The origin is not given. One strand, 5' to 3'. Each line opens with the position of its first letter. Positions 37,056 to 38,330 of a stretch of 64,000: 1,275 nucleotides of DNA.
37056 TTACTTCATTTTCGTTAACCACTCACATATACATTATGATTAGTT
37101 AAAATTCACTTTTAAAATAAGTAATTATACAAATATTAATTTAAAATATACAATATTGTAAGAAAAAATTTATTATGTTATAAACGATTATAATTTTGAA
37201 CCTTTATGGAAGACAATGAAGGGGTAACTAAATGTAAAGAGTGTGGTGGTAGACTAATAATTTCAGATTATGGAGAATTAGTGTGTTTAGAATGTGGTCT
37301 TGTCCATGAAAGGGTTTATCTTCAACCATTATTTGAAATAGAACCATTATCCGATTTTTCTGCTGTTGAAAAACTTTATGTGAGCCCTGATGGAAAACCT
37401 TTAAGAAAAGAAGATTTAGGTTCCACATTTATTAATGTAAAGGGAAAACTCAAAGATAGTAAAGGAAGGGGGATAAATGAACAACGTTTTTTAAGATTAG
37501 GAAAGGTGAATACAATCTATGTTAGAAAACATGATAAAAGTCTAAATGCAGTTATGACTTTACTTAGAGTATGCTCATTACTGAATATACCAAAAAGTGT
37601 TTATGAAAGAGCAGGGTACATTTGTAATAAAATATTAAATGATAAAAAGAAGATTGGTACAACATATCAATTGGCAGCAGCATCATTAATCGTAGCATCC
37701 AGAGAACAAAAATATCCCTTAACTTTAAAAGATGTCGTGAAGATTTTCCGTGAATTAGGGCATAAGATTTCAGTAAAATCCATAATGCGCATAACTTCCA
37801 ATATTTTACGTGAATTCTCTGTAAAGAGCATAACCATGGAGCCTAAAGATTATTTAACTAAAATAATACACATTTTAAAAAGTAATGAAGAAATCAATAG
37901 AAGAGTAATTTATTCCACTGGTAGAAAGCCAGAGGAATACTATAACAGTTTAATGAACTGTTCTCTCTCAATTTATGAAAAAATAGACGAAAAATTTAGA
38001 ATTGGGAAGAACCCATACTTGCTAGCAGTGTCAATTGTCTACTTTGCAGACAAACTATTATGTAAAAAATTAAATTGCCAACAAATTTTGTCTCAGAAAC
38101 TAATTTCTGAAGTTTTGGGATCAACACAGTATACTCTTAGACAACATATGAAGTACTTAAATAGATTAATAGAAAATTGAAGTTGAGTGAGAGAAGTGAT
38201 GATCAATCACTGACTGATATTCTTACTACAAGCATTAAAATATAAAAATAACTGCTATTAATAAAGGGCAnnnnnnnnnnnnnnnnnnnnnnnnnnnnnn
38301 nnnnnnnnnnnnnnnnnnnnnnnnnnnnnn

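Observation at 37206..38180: Highly divergent TFB paralog with atypical B-reader/linker region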

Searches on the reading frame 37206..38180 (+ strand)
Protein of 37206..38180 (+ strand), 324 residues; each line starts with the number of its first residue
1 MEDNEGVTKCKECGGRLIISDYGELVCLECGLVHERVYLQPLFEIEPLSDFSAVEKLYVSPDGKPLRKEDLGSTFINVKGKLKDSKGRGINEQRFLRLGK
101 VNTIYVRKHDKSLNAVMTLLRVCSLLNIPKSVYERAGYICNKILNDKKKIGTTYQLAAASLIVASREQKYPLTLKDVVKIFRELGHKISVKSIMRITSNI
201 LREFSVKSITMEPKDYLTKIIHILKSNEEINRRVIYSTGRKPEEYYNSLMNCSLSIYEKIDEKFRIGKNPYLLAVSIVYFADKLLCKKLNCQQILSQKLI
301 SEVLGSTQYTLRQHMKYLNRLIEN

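Call 3: search_protein_families(library=pfam, proteins=[window:37206-38180:+], max_evalue=0.1)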
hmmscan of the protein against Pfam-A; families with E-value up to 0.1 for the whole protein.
window:37206-38180:+ (324 aa): 4 families
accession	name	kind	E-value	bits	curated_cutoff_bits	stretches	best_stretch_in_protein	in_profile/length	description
PF00382.24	TFIIB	-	2.1e-07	31.3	23.6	1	114-181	7-75/92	Transcription factor TFIIB repeat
PF08271.17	Zn_Ribbon_TF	-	2.2e-06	27.5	29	1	9-35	2-30/43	TFIIB zinc-binding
PF08792.16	A2L_zn_ribbon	-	1.2e-05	25.3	22.9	1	9-34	5-31/33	A2L zinc ribbon domain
PF07431.17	DUF1512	-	0.0037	17.4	25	1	176-261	48-129/177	Protein of unknown function (DUF1512) N-terminal domain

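Call 4: search_protein_families(library=ncbifam, proteins=[window:37206-38180:+], max_evalue=0.1)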
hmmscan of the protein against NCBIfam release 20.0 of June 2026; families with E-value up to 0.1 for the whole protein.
window:37206-38180:+ (324 aa): 1 family
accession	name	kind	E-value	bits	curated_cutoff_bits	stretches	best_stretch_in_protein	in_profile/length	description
NF001658.0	PRK00423.1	subfamily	2e-19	69.9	384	1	4-234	10-242/312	transcription initiation factor IIB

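Call 5: search_solved_structures(query=window:37206-38180:+, max_evalue=1, show_alignments=3)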
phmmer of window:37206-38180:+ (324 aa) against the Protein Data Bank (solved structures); distinct sequences matched with E-value up to 1: 28.
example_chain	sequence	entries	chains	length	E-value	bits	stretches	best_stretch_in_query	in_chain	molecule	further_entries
29vf_M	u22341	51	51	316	3.9e-07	32.8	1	13-198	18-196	Transcription initiation factor IIB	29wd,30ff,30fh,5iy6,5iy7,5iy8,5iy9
5wh1_A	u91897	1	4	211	5.6e-05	25.7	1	112-196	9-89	Transcription initiation factor IIB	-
1c9b_A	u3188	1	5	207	6.9e-05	25.4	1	113-200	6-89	GENERAL TRANSCRIPTION FACTOR IIB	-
1tfb_A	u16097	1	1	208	8.1e-05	25.2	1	113-202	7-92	TFIIB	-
2phg_A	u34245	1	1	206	8.5e-05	25.2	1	113-201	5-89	Transcription initiation factor IIB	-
1ais_B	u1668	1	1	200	0.00044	22.8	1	115-236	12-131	PROTEIN (TRANSCRIPTION INITIATION FACTOR IIB)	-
1d3u_B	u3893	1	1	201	0.00044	22.8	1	115-236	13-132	TRANSCRIPTION INITIATION FACTOR IIB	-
1vol_A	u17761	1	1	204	0.0017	20.9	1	113-200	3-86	PROTEIN (TRANSCRIPTION FACTOR IIB (TFIIB))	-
5b83_A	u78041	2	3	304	0.0031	20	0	70-100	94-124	tetra ubiquitin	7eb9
7yui_A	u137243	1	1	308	0.0031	20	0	70-100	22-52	Polyubiquitin-C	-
5h07_A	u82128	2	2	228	0.032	16.7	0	70-101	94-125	Polyubiquitin-C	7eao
3wwl_A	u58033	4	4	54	0.17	14.3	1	8-48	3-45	Alpha-aminoadipate carrier protein LysW | OrfF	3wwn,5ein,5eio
8peq_J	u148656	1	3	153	0.3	13.5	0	63-100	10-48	Affilin variant Af2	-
8pf0_A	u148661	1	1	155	0.38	13.2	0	71-116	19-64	Affilin variant Af1 (77405)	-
6njd_A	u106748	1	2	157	0.39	13.1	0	70-101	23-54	Di-ubiquitin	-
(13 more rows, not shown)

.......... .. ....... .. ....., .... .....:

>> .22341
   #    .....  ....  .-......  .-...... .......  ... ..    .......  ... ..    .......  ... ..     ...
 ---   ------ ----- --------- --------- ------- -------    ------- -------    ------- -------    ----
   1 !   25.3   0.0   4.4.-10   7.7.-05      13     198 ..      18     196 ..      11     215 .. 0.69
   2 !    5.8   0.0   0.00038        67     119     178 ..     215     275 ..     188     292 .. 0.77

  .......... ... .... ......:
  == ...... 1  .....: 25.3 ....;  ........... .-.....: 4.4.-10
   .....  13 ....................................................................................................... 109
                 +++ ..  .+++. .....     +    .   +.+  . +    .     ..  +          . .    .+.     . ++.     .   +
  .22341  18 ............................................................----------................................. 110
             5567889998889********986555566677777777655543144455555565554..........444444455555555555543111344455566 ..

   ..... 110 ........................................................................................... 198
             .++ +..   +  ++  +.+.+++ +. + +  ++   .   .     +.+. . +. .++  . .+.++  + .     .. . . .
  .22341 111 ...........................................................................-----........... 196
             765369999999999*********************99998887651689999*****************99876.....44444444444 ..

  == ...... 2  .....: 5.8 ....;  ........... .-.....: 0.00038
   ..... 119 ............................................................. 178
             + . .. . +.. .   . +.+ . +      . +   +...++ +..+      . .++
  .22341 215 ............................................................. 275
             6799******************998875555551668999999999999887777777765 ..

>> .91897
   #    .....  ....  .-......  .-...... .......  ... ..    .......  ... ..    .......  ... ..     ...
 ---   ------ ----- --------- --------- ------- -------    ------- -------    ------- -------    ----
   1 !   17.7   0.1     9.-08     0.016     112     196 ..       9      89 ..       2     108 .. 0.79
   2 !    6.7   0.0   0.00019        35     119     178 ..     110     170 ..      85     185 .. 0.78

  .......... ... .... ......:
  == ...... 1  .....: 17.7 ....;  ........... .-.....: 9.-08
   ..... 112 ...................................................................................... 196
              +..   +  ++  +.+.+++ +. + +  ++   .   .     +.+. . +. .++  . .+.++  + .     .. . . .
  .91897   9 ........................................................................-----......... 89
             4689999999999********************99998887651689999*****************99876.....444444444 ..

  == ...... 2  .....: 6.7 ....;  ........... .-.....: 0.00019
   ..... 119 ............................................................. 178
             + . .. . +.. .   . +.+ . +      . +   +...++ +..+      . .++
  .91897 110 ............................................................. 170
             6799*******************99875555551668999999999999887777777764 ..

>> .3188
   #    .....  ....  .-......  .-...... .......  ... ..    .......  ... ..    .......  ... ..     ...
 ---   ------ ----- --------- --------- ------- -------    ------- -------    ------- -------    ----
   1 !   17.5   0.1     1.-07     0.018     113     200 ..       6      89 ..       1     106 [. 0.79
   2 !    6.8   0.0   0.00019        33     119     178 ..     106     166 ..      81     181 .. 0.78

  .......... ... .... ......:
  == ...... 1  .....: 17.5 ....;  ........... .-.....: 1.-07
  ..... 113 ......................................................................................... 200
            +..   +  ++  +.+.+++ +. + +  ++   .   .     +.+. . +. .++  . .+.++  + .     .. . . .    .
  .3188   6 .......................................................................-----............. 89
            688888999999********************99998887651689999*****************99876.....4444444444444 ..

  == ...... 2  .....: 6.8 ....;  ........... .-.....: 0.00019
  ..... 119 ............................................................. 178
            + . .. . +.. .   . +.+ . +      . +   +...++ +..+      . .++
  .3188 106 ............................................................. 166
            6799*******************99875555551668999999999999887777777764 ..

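Call 6: find_homologous_proteins(query=window:37206-38180:+, max_evalue=0.001)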
Query window:37206-38180:+ (324 aa): 18 proteins with E <= 0.001 among 1236 candidates.
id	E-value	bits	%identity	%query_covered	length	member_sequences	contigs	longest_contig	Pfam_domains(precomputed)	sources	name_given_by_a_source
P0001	4.8e-203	691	97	100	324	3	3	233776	PF00382.25,PF08792.17,PF08271.18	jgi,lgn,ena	-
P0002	8.7e-173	592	81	100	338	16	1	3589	PF00382.25,PF08792.17,PF08271.18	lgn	-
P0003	2.0e-131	456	64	100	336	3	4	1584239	PF00382.25,PF08271.18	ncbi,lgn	ncbi:MAG: transcription initiation factor IIB family protein [Candidatus Methanomethylicia archaeon]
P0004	1.3e-127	443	61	100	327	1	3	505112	PF00382.25,PF08792.17,PF08271.18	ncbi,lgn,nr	ncbi:MAG: transcription initiation factor IIB family protein [Candidatus Methanomethylicia archaeon]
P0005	4.9e-117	409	55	97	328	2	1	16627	PF00382.25,PF08271.18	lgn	-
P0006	4.5e-101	356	62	82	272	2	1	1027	PF00382.25,PF08792.17,PF08271.18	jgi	-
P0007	4.0e-85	304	48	97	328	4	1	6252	PF00382.25,PF08271.18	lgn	-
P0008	5.0e-85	303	46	95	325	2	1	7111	PF00382.25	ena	-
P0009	3.1e-84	301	45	100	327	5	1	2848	-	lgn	-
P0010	4.3e-83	297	45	97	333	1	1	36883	PF00382.25,PF08271.18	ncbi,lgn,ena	-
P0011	2.1e-82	295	45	98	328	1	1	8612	PF08271.18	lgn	-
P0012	2.8e-82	294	44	95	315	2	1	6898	PF00382.25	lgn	-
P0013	6.6e-74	267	41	98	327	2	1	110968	PF00382.25,PF08792.17,PF08271.18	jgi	-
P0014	2.3e-50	190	49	59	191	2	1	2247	-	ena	-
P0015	3.2e-25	107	28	96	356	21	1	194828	-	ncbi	-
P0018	1.5e-20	92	25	95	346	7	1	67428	-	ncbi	ncbi:MAG: hypothetical protein ACTSYV_03430 [Candidatus Heimdallarchaeaceae archaeon]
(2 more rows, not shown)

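Call 7: find_encoding_contigs(protein=P0003, flank=10000, max_places=4)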
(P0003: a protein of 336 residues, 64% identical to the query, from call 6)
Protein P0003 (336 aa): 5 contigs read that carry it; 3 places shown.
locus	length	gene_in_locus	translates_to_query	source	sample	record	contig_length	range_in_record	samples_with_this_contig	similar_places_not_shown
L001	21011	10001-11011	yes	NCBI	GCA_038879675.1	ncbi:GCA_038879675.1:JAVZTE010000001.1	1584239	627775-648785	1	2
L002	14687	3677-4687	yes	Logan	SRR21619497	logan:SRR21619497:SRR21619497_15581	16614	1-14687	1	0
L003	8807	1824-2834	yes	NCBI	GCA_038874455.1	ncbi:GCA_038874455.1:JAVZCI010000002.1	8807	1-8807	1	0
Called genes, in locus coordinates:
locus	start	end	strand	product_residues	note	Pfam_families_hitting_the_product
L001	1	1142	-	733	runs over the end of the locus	PF02359:CDC48_N, PF02933:CDC48_2, PF05496:RuvB_N, PF00004:AAA, PF07724:AAA_2 (weak), PF17862:AAA_lid_3, PF00004:AAA, PF17862:AAA_lid_3, +24 more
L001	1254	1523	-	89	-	PF00736:EF1_GNE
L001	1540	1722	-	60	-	PF07754:Ribosomal_aS21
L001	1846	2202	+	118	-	PF01981:PTH2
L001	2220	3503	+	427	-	PF01142:TruD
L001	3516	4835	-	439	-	PF01336:tRNA_anti-codon, PF00152:tRNA-synt_2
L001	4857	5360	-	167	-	-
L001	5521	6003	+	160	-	PF01047:MarR (faint), PF12802:MarR_2 (weak), PF13545:HTH_Crp_2, PF13412:HTH_24 (weak), PF01022:HTH_5 (weak), PF12840:HTH_20 (weak), PF01037:AsnC_trans_reg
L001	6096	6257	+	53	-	PF01020:Ribosomal_L40e (weak)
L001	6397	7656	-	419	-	PF23023:Anti-Pycsar_Apyc1, PF00753:Lactamase_B, PF12706:Lactamase_B_2, PF16661:Lactamase_B_6, PF10996:Beta-Casp, PF07521:RMMBL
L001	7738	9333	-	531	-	PF01702:TGT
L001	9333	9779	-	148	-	PF01423:LSM, PF14894:Lsm_C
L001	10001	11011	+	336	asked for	PF08271:Zn_Ribbon_TF (weak), PF00382:TFIIB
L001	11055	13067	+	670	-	PF00437:T2SSE, PF27713:UCP018868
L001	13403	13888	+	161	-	-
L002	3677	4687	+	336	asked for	PF08271:Zn_Ribbon_TF (weak), PF00382:TFIIB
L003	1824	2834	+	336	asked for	PF08271:Zn_Ribbon_TF (weak), PF00382:TFIIB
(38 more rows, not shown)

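Call 8: find_encoding_contigs(protein=P0001, flank=10000, max_places=3)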
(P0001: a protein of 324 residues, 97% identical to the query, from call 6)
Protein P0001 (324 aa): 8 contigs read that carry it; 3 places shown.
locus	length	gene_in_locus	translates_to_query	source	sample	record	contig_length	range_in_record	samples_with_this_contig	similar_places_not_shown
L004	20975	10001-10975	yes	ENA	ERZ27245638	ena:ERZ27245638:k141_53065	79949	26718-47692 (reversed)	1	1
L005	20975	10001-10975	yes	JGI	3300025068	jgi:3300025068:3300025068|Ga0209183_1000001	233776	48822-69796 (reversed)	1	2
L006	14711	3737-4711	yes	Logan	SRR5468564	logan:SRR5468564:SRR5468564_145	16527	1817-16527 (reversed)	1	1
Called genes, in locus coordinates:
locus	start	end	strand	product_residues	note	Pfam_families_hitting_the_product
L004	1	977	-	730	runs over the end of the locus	PF02359:CDC48_N, PF02933:CDC48_2, PF05496:RuvB_N, PF00004:AAA, PF07724:AAA_2 (weak), PF17862:AAA_lid_3, PF00004:AAA, PF17862:AAA_lid_3, +21 more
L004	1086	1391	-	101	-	PF00736:EF1_GNE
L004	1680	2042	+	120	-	PF01981:PTH2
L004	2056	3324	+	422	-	PF01142:TruD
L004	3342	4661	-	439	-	PF01336:tRNA_anti-codon, PF00152:tRNA-synt_2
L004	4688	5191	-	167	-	-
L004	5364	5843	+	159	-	PF12802:MarR_2 (weak), PF13545:HTH_Crp_2, PF01022:HTH_5 (weak), PF13412:HTH_24 (weak), PF01037:AsnC_trans_reg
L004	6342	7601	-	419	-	PF23023:Anti-Pycsar_Apyc1, PF00753:Lactamase_B, PF12706:Lactamase_B_2, PF16661:Lactamase_B_6, PF10996:Beta-Casp, PF07521:RMMBL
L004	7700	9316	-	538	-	PF01702:TGT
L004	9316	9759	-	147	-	PF06372:Gemin6 (faint), PF01423:LSM, PF14894:Lsm_C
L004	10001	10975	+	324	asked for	PF08271:Zn_Ribbon_TF (weak), PF08792:A2L_zn_ribbon (weak), PF00382:TFIIB (weak)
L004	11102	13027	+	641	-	PF00437:T2SSE, PF27713:UCP018868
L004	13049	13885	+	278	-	-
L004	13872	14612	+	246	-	-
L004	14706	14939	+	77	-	-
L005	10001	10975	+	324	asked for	PF08271:Zn_Ribbon_TF (weak), PF08792:A2L_zn_ribbon (weak), PF00382:TFIIB (weak)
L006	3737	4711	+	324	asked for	PF08271:Zn_Ribbon_TF (weak), PF08792:A2L_zn_ribbon (weak), PF00382:TFIIB (weak)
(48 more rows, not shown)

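Call 21: find_encoding_contigs(protein=P0015, flank=8000, max_places=2)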
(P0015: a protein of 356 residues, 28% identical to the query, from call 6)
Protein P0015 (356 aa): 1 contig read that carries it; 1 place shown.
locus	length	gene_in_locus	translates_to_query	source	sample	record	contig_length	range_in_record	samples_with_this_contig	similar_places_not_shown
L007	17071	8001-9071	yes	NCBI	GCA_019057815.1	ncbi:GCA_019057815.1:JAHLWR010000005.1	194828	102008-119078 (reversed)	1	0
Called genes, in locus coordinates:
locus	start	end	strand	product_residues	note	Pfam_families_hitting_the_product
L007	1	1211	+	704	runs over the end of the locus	PF01336:tRNA_anti-codon (weak), PF17244:CDC24_OB3 (weak), PF08646:Rep_fac-A_C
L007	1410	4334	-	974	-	-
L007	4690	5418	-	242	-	PF07282:Cas12f1-like_TNB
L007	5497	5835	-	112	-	-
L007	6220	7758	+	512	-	-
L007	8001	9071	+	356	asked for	-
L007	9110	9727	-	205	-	-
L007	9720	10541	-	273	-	-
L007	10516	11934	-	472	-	PF00437:T2SSE, PF27713:UCP018868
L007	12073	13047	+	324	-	PF03215:Rad17 (weak), PF13177:DNA_pol3_delta2, PF00004:AAA, PF21960:RCF1-5-like_lid (weak), PF08542:Rep_fac_C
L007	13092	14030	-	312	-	PF01416:PseudoU_synth_1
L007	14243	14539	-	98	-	PF12840:HTH_20 (weak), PF01022:HTH_5, PF13412:HTH_24 (faint)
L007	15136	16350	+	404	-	PF01637:ATPase_2 (weak), PF05621:TniB (faint), PF13191:AAA_16, PF05729:NACHT, PF13401:AAA_22, PF22703:Cdc6_lid, PF09079:WHD_Cdc6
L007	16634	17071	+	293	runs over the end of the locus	PF01193:RNA_pol_L, PF01000:RNA_pol_A_bac, PF12838:Fer4_7 (faint)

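Call 22: find_encoding_contigs(protein=P0018, flank=8000, max_places=2)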
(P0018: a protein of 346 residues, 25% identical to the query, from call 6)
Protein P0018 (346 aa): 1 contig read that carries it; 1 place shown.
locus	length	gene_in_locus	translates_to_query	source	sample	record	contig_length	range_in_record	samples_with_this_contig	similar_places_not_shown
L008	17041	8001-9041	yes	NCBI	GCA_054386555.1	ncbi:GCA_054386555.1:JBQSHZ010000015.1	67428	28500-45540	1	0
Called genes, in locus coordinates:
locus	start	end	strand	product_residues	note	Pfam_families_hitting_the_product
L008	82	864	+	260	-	PF02540:NAD_synthase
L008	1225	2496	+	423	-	-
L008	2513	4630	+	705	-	PF09999:DUF2240 (weak), PF24903:OB_MEIOB_N (faint), PF01336:tRNA_anti-codon (faint), PF17244:CDC24_OB3 (faint), PF21473:OB_Ssb-like (faint), PF17008:DUF5088 (faint), PF16900:REPA_OB_2 (weak), PF08646:Rep_fac-A_C, +3 more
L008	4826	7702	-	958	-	-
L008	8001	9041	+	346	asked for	-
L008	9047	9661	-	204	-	-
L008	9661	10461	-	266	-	-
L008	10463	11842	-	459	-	PF00437:T2SSE, PF27713:UCP018868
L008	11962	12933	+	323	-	PF03215:Rad17 (weak), PF13177:DNA_pol3_delta2, PF00004:AAA, PF21960:RCF1-5-like_lid (weak), PF08542:Rep_fac_C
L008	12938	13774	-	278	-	PF01416:PseudoU_synth_1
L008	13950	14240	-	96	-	PF01022:HTH_5, PF12840:HTH_20 (weak), PF13412:HTH_24 (weak)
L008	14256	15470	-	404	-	PF01637:ATPase_2, PF05621:TniB (weak), PF13191:AAA_16, PF00931:NB-ARC (faint), PF05729:NACHT, PF13401:AAA_22, PF22703:Cdc6_lid, PF09079:WHD_Cdc6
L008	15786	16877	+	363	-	-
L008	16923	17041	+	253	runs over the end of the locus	PF01399:PCI (faint), PF09743:E3_UFM1_ligase (weak)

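Call 23: find_encoding_contigs(protein=P0013, flank=8000, max_places=2)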
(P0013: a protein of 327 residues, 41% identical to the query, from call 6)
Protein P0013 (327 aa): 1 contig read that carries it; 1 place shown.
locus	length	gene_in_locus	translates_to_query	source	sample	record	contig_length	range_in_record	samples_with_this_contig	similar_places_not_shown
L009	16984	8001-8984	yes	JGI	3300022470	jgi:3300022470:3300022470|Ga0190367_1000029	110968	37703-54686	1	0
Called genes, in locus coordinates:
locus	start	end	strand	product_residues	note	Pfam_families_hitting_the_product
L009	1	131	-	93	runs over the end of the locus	PF01918:Alba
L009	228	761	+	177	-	PF12802:MarR_2 (weak), PF13545:HTH_Crp_2, PF01022:HTH_5 (faint), PF13412:HTH_24 (weak), PF01037:AsnC_trans_reg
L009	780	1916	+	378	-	PF01071:GARS_A (weak), PF02786:CPSase_L_D2 (weak), PF08442:ATP-grasp_2, PF13549:ATP-grasp_5, PF24948:Citrate_synth_N, PF00549:Ligase_CoA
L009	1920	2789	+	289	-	PF02629:CoA_binding, PF13380:CoA_binding_2 (weak), PF13607:Succ_CoA_lig, PF00549:Ligase_CoA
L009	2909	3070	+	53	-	PF01020:Ribosomal_L40e (weak)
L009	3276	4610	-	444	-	PF00753:Lactamase_B, PF16661:Lactamase_B_6, PF23023:Anti-Pycsar_Apyc1, PF12706:Lactamase_B_2, PF10996:Beta-Casp, PF07521:RMMBL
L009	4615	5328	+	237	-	PF09754:PAC2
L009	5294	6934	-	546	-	PF01702:TGT, PF17884:DUF5591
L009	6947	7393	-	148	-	PF01423:LSM, PF14894:Lsm_C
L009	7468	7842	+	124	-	-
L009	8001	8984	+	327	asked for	PF08271:Zn_Ribbon_TF (weak), PF08792:A2L_zn_ribbon (faint), PF00382:TFIIB (weak)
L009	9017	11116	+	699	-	PF00437:T2SSE, PF27713:UCP018868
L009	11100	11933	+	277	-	-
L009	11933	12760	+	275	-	-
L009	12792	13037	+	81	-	-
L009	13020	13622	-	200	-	PF00004:AAA (weak), PF13238:AAA_18, PF13671:AAA_33 (faint), PF13207:AAA_17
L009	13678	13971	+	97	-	PF04457:MJ1316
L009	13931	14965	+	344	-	PF17835:NOG1_N, PF01926:MMR_HSR1, PF02421:FeoB_N, PF06858:NOG1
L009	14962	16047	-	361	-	PF01137:RTC, PF05189:RTC_insert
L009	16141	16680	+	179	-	PF01467:CTP_transf_like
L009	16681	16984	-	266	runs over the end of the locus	PF01887:SAM_HAT_N, PF20257:SAM_HAT_C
